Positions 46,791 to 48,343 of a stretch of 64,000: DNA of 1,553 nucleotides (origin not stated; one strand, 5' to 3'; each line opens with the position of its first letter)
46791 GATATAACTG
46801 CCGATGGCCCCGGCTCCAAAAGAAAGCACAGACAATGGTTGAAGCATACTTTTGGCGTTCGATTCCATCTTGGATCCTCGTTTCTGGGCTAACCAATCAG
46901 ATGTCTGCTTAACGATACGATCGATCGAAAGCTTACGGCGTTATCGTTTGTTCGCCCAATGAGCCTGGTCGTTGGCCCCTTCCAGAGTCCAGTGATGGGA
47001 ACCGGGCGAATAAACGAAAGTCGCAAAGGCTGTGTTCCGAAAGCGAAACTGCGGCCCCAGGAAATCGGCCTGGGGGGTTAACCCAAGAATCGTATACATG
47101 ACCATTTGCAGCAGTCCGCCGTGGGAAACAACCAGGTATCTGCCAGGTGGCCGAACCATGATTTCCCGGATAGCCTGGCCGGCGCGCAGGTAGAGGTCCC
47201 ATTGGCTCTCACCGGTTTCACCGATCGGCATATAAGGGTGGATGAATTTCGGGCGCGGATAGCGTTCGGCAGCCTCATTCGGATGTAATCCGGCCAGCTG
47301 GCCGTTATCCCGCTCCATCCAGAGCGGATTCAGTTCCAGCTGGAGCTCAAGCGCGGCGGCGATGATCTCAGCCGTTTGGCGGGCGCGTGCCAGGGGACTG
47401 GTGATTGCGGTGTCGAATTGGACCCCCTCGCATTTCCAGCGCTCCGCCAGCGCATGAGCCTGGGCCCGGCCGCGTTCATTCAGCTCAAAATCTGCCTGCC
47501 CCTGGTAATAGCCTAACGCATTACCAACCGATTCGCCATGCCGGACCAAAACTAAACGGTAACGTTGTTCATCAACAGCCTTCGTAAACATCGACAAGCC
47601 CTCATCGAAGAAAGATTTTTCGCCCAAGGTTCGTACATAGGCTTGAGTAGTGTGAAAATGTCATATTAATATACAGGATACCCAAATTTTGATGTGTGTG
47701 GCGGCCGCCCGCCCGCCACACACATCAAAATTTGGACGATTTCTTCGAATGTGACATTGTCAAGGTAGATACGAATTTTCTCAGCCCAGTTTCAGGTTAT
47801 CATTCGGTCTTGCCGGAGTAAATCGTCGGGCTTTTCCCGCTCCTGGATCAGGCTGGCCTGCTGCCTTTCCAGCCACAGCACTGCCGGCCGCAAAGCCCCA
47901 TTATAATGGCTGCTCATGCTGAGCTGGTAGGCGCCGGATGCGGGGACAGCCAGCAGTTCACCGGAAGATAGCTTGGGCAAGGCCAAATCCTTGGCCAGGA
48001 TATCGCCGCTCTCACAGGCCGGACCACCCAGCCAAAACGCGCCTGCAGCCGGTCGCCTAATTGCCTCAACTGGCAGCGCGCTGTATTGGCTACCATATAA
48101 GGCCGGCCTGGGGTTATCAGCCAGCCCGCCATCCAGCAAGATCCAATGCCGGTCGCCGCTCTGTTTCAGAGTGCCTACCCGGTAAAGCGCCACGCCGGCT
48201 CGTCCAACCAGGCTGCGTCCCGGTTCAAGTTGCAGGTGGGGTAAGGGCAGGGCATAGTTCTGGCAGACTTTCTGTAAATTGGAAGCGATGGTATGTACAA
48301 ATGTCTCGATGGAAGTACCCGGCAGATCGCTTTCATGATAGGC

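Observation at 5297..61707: At least 25 long perfect palindromes in four or more families occupy almost every intergenic region, with compensatory arm changes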

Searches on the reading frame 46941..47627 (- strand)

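Call 41: search_protein_families(library=pfam, max_evalue=0.000001, proteins=[window:46941-47627:-])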
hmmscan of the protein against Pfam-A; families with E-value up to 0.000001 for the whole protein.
window:46941-47627:- (228 aa): 1 family
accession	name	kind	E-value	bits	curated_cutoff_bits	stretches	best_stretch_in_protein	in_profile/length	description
PF00300.27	His_Phos_1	-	8.3e-43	146.7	21.7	1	25-220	1-193/194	Histidine phosphatase superfamily (branch 1)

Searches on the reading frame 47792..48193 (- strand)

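Call 41: search_protein_families(library=pfam, max_evalue=0.000001, proteins=[window:47792-48193:-])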
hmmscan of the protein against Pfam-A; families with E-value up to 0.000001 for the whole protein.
window:47792-48193:- (133 aa): 1 family
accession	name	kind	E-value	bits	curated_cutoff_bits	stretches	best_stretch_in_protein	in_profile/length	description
PF00278.28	Orn_DAP_Arg_deC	-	1.9e-15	57.3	23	1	3-87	11-95/95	Pyridoxal-dependent decarboxylase, C-terminal sheet domain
